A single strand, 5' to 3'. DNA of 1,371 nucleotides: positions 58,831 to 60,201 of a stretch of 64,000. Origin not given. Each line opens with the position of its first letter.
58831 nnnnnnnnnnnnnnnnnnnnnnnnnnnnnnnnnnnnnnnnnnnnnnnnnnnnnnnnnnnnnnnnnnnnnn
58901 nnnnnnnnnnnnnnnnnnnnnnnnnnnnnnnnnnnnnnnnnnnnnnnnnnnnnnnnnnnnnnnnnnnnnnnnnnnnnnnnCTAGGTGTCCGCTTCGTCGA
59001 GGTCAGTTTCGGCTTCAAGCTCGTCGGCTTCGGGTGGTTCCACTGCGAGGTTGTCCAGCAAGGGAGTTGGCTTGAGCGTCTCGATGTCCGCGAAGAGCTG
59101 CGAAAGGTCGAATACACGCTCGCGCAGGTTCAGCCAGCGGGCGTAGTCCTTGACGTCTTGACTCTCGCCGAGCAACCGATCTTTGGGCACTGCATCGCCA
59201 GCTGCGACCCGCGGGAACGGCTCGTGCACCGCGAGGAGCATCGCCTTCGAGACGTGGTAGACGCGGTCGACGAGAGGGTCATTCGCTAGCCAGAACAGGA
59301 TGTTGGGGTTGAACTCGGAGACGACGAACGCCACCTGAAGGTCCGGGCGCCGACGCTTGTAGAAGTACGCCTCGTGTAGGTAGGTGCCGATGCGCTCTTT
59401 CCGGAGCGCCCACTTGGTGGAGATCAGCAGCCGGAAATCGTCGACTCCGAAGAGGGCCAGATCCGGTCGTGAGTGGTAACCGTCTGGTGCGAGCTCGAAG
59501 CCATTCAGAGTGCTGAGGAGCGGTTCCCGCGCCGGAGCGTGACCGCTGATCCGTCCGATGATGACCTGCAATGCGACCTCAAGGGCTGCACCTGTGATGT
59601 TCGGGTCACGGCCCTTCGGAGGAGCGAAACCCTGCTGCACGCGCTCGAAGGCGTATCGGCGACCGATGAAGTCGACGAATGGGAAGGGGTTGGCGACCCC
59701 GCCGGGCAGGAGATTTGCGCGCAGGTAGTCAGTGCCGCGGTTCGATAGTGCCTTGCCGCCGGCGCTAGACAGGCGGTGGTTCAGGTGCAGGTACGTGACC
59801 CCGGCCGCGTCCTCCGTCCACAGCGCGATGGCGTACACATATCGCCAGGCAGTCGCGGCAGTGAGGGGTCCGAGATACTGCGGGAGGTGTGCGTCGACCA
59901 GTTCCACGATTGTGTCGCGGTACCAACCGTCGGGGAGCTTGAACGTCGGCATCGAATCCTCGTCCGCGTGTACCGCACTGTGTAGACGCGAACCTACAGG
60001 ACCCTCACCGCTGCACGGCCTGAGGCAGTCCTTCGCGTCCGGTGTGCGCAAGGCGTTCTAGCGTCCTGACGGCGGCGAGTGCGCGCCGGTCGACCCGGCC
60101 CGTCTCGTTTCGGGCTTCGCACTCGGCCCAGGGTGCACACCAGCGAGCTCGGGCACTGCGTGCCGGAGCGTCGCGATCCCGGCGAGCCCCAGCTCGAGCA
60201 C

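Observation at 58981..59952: Convergent neighbour shares the catalytic/recognition motif of the dead endonuclease: a possible replacement REase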

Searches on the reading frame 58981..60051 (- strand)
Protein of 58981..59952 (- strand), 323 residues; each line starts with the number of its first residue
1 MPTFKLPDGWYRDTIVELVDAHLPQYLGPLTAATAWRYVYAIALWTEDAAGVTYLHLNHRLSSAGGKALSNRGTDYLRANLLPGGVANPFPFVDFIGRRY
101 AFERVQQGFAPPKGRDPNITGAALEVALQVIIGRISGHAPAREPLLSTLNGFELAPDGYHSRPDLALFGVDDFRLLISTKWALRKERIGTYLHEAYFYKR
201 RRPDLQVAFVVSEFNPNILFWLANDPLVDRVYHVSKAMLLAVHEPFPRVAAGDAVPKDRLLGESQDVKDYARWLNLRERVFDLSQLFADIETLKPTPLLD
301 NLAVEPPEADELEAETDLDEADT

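Call 3: search_protein_families(library=pfam, proteins=[window:58981-59952:-], max_evalue=1)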
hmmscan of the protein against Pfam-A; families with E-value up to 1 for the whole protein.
window:58981-59952:- (323 aa): 0 families

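Call 4: search_protein_families(library=ncbifam, proteins=[window:58981-59952:-], max_evalue=1)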
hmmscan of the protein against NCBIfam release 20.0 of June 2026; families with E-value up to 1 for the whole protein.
window:58981-59952:- (323 aa): 1 family
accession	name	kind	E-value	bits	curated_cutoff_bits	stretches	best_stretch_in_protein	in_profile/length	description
NF009907.0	PRK13370.1-1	equivalog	0.043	12.9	549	1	240-303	177-241/314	3-carboxyethylcatechol 2,3-dioxygenase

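Call 5: search_protein_families(library=padloc, proteins=[window:58981-59952:-, window:58981-60051:-], max_evalue=1)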
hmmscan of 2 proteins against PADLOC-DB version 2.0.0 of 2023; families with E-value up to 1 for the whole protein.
window:58981-59952:- (323 aa): 0 families

window:58981-60051:- (356 aa): 0 families

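Call 6: search_solved_structures(query=window:58981-59952:-, max_evalue=10, show_alignments=3)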
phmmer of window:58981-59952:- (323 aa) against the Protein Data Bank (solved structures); distinct sequences matched with E-value up to 10: 2.
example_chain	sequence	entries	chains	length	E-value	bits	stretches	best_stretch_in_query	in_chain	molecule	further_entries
8k04_A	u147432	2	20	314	0.022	16.9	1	242-304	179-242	2,3-dihydroxyphenylpropionate/2,3-dihydroxicinnamic acid 1,2-dioxygenase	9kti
1xt8_A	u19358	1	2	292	0.6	12.2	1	240-296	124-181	putative amino-acid transporter periplasmic solute-binding protein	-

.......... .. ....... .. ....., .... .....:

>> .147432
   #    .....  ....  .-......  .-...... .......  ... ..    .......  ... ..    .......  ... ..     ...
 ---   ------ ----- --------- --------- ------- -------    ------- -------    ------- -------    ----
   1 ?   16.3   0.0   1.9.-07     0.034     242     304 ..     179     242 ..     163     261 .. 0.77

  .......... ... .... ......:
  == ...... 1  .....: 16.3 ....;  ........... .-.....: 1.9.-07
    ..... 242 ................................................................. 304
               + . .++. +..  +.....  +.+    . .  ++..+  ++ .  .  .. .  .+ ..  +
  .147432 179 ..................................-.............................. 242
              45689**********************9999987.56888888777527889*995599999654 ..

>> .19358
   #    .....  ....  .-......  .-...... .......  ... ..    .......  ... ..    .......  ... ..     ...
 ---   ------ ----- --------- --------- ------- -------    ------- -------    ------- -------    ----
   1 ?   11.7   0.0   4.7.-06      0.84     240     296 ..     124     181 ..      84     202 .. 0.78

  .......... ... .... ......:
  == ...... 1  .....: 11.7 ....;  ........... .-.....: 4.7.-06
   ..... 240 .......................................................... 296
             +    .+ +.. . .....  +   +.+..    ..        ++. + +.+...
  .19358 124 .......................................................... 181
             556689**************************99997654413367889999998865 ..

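Call 7: find_homologous_proteins(query=window:58981-59952:-)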
Query window:58981-59952:- (323 aa): 123 proteins with E <= 0.001 among 5364 candidates; the best 120 are listed.
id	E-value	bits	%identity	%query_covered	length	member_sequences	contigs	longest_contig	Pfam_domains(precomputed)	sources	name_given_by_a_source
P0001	4.6e-217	737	100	100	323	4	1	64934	-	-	-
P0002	3.5e-134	465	68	99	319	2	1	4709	-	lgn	-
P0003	8.6e-123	428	62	97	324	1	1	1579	-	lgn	-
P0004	1.7e-120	420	62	91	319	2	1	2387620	-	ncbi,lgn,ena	-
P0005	2.2e-120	420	64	90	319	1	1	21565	-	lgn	-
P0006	4.3e-116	405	65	90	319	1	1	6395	-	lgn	-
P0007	3.8e-114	399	60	98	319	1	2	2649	-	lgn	-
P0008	3.3e-112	393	60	94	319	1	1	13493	-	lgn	-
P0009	2.0e-111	390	59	98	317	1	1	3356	-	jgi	jgi:hypothetical protein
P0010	1.3e-110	387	55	98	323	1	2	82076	-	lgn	-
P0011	1.6e-110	387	57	96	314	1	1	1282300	-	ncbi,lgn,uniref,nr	ncbi:hypothetical protein [Isoptericola croceus]|uniref:hypothetical protein n=1 Tax=Isoptericola cr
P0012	2.1e-110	387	59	91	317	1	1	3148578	-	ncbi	ncbi:hypothetical protein ACMYYO_00450 [Dermacoccaceae bacterium W4C1]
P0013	2.7e-110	386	59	91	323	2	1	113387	-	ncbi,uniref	ncbi:hypothetical protein [Brachybacterium hainanense]|uniref:Restriction endonuclease n=1 Tax=Brach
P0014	1.6e-109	384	54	98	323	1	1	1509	-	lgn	-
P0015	5.2e-108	379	58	96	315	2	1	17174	-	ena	-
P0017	7.2e-108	378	55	99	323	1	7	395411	-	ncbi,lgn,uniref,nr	ncbi:hypothetical protein FZI85_19780 [Mycobacterium sp. CBMA293]|uniref:hypothetical protein n=1 Ta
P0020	7.8e-107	375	53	98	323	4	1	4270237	-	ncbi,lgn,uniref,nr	ncbi:hypothetical protein C3B78_03600 [Arthrobacter sp. PGP41]|uniref:hypothetical protein n=1 Tax=A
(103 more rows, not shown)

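Call 10: find_related_loci(query=A1, collection=genome_contigs, flank=8000)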
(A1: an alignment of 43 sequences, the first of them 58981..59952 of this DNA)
Query A1 (323 aa) in genome_contigs; peptide patterns used: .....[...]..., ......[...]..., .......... (x = any residue, [..] = any of these).
16 stretches matched a pattern; 11 encode a relative of the query (tblastn E <= 1e-3); 11 distinct loci.
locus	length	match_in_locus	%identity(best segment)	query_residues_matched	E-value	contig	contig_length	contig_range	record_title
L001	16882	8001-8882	62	1-294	1e-122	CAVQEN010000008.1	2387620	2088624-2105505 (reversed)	MAG: uncultured Actinomycetota bacterium isolate MFD04434.bin.2.141 genome assembly, contig: contig_400, whole genome sh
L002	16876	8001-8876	61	4-295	5e-117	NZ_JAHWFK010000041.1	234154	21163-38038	Paractinoplanes polyasparticus strain TRM66264-DLM contig41, whole genome shotgun sequence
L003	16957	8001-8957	56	3-322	2e-114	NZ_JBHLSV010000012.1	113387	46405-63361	Brachybacterium hainanense strain CICC 10874 GCM70007038_43, whole genome shotgun sequence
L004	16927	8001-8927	57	4-313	2e-114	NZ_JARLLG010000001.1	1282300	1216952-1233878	Isoptericola croceus strain q2 NODE_1_length_1282300_cov_147.240881, whole genome shotgun sequence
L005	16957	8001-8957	55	4-323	3e-110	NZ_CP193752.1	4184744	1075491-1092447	Arthrobacter sp. G.S.26 chromosome, complete genome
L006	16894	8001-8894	57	4-297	3e-108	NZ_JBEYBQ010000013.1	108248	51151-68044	Isoptericola sp. NPDC019482 NPDC019482_82_H2.ctg-0013, whole genome shotgun sequence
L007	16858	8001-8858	54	4-295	8e-100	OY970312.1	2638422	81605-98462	MAG: uncultured Thermoleophilia bacterium isolate MFD02242.bin.2.62 genome assembly, chromosome: 1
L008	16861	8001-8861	55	3-294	6e-98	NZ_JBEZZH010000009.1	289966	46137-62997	Kribbella sp. NPDC023972 NPDC023972_82_F1.ctg-0009, whole genome shotgun sequence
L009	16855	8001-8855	51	7-294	2e-87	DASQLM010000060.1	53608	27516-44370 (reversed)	MAG TPA_asm: Thermoleophilaceae bacterium isolate SMAG_U11938 k141_2973701, whole genome shotgun sequence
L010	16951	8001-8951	54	3-320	4e-110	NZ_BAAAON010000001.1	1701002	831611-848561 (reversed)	Arthrobacter parietis strain JCM 14917 sequence01, whole genome shotgun sequence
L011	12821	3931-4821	41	7-310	3e-60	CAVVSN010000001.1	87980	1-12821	MAG: uncultured Actinomycetota bacterium isolate MFD01213.bin.2.162 genome assembly, contig: contig_13081, whole genome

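Call 17: search_solved_structures(query=A1, max_evalue=10, show_alignments=4)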
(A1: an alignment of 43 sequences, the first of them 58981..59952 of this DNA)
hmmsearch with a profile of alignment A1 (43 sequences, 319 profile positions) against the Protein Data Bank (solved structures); distinct sequences matched with E-value up to 10: 4.
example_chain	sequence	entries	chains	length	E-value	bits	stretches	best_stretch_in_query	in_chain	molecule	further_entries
3b5n_B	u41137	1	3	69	0.1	15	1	268-313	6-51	Protein SSO1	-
8i7r_a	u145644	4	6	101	0.21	13.9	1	20-105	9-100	Cilia- and flagella-associated protein 141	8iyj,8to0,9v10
4f8x_A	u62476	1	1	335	0.37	13.1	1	16-101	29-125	Endo-1,4-beta-xylanase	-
7bv6_B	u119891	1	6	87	0.38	13.1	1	256-310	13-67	Syntaxin-17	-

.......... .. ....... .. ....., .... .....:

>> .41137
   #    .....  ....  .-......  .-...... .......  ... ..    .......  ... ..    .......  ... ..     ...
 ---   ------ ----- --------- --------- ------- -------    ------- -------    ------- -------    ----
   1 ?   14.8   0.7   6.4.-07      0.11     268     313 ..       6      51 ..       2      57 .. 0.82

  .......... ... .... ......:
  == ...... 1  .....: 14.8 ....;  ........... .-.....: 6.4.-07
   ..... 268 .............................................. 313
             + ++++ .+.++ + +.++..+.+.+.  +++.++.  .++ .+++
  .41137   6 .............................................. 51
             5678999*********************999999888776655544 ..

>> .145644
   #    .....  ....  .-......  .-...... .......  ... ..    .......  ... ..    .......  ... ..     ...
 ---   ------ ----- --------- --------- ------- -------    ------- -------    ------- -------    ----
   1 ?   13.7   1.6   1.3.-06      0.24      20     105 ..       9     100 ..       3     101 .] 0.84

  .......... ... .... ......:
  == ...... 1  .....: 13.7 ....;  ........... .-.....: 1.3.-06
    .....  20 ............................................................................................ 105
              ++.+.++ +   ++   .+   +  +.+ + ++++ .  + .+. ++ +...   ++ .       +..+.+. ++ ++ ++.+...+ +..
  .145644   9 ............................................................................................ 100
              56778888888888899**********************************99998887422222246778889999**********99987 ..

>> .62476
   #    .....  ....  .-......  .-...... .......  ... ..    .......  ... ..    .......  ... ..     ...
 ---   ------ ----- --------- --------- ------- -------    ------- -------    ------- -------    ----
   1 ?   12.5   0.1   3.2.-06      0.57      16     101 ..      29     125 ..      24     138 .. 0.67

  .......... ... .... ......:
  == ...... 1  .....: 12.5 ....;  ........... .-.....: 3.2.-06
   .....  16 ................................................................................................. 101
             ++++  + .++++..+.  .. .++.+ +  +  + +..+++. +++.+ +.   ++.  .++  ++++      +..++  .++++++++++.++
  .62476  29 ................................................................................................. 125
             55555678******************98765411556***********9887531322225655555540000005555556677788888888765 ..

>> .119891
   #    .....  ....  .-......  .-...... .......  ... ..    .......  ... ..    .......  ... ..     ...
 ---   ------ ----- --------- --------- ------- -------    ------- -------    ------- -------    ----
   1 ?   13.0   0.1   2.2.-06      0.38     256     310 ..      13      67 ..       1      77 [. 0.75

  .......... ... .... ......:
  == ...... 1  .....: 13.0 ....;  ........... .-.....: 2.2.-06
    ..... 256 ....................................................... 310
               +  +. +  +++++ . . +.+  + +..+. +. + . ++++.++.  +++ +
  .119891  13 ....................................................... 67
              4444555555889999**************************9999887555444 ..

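Call 18: predict_structure(alignment_id=A1)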
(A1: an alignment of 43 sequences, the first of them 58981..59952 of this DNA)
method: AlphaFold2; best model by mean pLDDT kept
length: 323 residues; sequences in the alignment: 43
mean_pLDDT: 90.4   pTM: 0.88
mean pLDDT of the five models: 90.4, 90.2, 88.8, 85.5, 83.2
residues with pLDDT >= 90: 246; 70-90: 50; 50-70: 13; < 50: 14
segments of 3 or more residues with pLDDT < 50: 312-323
pLDDT, mean of each block of 10 residues (from residue 1): 92 98 98 98 96 95 96 98 97 98 97 92 97 95 90 83 88 91 88 93 95 96 96 98 93 90 92 97 98 73 54 44 41
secondary structure, 60 per line:
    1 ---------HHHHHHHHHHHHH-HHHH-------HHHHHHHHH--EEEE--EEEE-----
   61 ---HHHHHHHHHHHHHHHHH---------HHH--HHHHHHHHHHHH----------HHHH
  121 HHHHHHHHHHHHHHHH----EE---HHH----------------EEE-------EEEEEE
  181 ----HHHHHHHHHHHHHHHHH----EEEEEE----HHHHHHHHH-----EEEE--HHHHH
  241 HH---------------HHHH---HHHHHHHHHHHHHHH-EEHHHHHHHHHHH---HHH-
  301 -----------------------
elements in order: H10-22 H24-27 H35-43 E46-49 E52-55 H64-80 H95-106 H117-136 E165-167 E175-180 H185-201 E206-211 H216-224 E230-233 H236-242 H258-261 H265-279 H283-293

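Call 22: fold_search(model_id=the predicted structure, library=pdb)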
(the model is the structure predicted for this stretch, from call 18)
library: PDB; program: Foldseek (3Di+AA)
matches with E <= 10: 729; with E <= 0.001: 3
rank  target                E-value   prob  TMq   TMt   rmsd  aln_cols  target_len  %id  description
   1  1fiu_A                2.7e-06  1.00  0.47  0.52  10.0       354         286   12  TETRAMERIC RESTRICTION ENDONUCLEASE NGOMIV IN COMPLEX WITH CLEAVED DNA (released 2001-02-07)
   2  3bm3_B                1.3e-05  1.00  0.36  0.44   7.0       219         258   14  Restriction endonuclease PspGI-substrate DNA complex (released 2008-09-16)
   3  3bm3_A                5.5e-05  1.00  0.37  0.46   6.8       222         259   15  Restriction endonuclease PspGI-substrate DNA complex (released 2008-09-16)
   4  6m9g_B                4.6e-03  0.84  0.22  0.26  12.9       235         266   11  BbvCI B2 dimer with Ta6Br14 clusters (released 2018-11-14)
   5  5dwc                  6.5e-03  0.97  0.30  0.35  11.8       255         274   12  Crystal structure of restriction endonuclease AgeI (released 2016-09-28)
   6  2fqz_A                7.8e-03  1.00  0.31  0.34   7.1       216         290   13  Metal-depleted Ecl18kI in complex with uncleaved DNA (released 2006-06-20)
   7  6m9g_A                9.9e-03  0.94  0.22  0.25   9.4       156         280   15  BbvCI B2 dimer with Ta6Br14 clusters (released 2018-11-14)
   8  2fqz_B                1.3e-02  1.00  0.30  0.33   5.6       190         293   14  Metal-depleted Ecl18kI in complex with uncleaved DNA (released 2006-06-20)
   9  2fqz_C                1.4e-02  0.99  0.31  0.34   6.4       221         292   14  Metal-depleted Ecl18kI in complex with uncleaved DNA (released 2006-06-20)
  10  2gb7_B                1.8e-02  0.99  0.31  0.34   6.3       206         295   13  Metal-depleted Ecl18kI in complex with uncleaved, modified DNA (released 2006-06-20)
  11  2gb7_A                1.8e-02  0.99  0.30  0.33   6.6       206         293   14  Metal-depleted Ecl18kI in complex with uncleaved, modified DNA (released 2006-06-20)
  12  6eg7_B                2.3e-02  0.54  0.22  0.25  12.7       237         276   11  BbvCI B2 dimer with I3C clusters (released 2018-11-14)
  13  6mag_A                3.4e-02  0.80  0.17  0.19   8.5       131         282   16  native BbvCI B2 dimer in space group C222 (released 2018-11-14)
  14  6eg7_A                3.4e-02  0.47  0.20  0.23  13.6       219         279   10  BbvCI B2 dimer with I3C clusters (released 2018-11-14)
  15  6maf_C                4.9e-02  0.80  0.19  0.22   9.5       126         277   17  native BbvCI A2B2 tetramer at low resolution (released 2018-11-14)
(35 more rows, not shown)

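Call 26: find_related_loci(query=A1, collection=metagenome_contigs, flank=5000)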
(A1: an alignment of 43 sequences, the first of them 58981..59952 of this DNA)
Query A1 (323 aa) in metagenome_contigs; peptide patterns used: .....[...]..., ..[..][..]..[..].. (x = any residue, [..] = any of these).
357 stretches matched a pattern; 11 encode a relative of the query (tblastn E <= 1e-3); 11 distinct loci.
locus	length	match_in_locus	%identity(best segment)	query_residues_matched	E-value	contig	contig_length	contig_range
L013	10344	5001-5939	56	6-294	6e-105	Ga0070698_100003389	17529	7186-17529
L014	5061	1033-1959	53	3-321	6e-97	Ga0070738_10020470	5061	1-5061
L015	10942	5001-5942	50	1-319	2e-92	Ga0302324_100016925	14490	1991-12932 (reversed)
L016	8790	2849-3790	50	1-319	2e-92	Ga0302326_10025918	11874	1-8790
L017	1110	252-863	71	112-320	7e-98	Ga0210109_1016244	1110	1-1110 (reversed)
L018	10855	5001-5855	51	7-294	6e-88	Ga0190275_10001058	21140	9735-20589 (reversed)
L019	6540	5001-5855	48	7-294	6e-86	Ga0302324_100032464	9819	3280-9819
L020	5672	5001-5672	59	4-224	5e-83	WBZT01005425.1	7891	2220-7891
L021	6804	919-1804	55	3-293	1e-76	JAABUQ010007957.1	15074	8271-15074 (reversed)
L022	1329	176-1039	40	5-310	8e-63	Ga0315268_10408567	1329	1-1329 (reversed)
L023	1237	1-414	68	155-295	1e-59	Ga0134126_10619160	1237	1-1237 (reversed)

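Call 36: find_encoding_contigs(protein=P0002, flank=5000, max_places=2)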
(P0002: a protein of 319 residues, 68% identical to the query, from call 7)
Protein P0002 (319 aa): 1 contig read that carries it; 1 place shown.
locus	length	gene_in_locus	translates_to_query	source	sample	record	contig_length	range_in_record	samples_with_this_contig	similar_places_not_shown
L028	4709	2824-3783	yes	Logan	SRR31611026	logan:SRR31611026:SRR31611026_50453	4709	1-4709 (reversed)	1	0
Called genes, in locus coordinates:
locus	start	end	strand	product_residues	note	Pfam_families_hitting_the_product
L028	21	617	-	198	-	-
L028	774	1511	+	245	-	-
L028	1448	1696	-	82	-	-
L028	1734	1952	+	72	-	PF19735:DUF6225 (faint)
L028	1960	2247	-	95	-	-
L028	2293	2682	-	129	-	-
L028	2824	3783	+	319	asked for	-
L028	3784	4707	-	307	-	?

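Call 37: find_encoding_contigs(protein=P0005, flank=5000, max_places=2)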
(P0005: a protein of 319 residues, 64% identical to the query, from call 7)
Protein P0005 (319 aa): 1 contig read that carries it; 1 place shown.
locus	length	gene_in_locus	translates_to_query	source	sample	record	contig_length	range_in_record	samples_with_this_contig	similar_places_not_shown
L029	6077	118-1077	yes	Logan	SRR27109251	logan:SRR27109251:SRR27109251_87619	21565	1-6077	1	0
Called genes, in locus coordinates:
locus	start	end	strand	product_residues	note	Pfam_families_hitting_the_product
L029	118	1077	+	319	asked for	-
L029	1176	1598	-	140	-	PF03852:Vsr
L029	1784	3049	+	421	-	PF00145:DNA_methylase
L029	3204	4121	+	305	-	PF09126:NaeI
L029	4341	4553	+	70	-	-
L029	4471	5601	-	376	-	PF12705:PDDEXK_1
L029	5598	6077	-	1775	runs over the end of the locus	PF00270:DEAD, PF27116:YjiV_N, PF00271:Helicase_C (weak), PF09369:MZB (weak)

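Call 38: find_encoding_contigs(protein=P0006, flank=5000, max_places=2)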
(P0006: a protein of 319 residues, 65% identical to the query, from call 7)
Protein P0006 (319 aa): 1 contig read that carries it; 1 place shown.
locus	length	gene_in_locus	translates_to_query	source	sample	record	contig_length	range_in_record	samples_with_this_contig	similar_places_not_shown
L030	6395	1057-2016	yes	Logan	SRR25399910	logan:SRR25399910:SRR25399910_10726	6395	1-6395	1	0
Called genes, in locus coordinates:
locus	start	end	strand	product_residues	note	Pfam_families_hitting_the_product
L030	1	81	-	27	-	?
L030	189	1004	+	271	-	PF00378:ECH_1, PF16113:ECH_2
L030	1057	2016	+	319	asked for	-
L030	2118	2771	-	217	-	-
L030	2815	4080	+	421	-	PF00145:DNA_methylase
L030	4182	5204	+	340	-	PF09126:NaeI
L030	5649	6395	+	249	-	?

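Call 41: search_protein_families(library=pfam, proteins=[L029:3204-4118:+, L029:1784-3046:+], max_evalue=0.1)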
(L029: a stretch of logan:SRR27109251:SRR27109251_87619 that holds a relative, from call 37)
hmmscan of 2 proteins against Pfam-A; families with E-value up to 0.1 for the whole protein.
L029:3204-4118:+ (305 aa): 1 family
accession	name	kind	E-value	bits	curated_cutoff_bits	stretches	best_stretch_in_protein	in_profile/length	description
PF09126.16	NaeI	-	1.2e-108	363.2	25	1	3-292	2-286/288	Restriction endonuclease NaeI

L029:1784-3046:+ (421 aa): 1 family
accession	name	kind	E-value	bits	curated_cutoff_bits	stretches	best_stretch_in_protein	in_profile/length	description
PF00145.23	DNA_methylase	-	7.3e-57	193.7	22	1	4-314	2-323/324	C-5 cytosine-specific DNA methylase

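Call 55: search_protein_representatives(alignment_id=A1)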
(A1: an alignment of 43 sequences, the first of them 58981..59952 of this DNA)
Query: 43 sequences, 319 profile positions. Proteins with E-value up to 0.001 (for the whole library): 92; up to 1e-10: 42; up to 1e-30: 22. The best 92 are listed.
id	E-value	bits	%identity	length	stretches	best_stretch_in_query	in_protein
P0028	1.3e-138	477.9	-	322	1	4-313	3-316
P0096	6.5e-126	436.2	-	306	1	1-299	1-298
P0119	6.9e-113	393.4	-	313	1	9-312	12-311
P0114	3.3e-106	371.5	-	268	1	45-313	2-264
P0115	3.0e-99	348.6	-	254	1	103-314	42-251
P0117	2.8e-94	332.2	-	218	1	107-316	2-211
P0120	7.6e-93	327.5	-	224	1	4-221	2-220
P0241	4.7e-75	269.1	-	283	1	11-297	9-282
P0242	1.1e-72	261.3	-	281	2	8-245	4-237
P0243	6.5e-57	209.5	-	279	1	30-297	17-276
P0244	3.3e-55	203.9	-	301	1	12-301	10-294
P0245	2.2e-51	191.3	-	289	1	12-298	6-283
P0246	1.4e-47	178.8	-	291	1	20-298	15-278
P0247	2.5e-47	178.0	-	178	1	149-299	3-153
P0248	1.0e-44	169.4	-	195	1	9-167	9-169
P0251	1.2e-39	152.8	-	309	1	30-296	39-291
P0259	5.1e-27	111.3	-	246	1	33-243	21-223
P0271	1.8e-12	63.4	-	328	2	112-244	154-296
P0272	1.0e-11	61.0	-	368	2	104-245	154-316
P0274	9.5e-11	57.8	-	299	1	113-246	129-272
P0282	8.1e-09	51.5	-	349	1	113-260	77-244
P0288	3.6e-08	49.3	-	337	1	20-244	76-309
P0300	5.3e-07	45.5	-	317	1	17-249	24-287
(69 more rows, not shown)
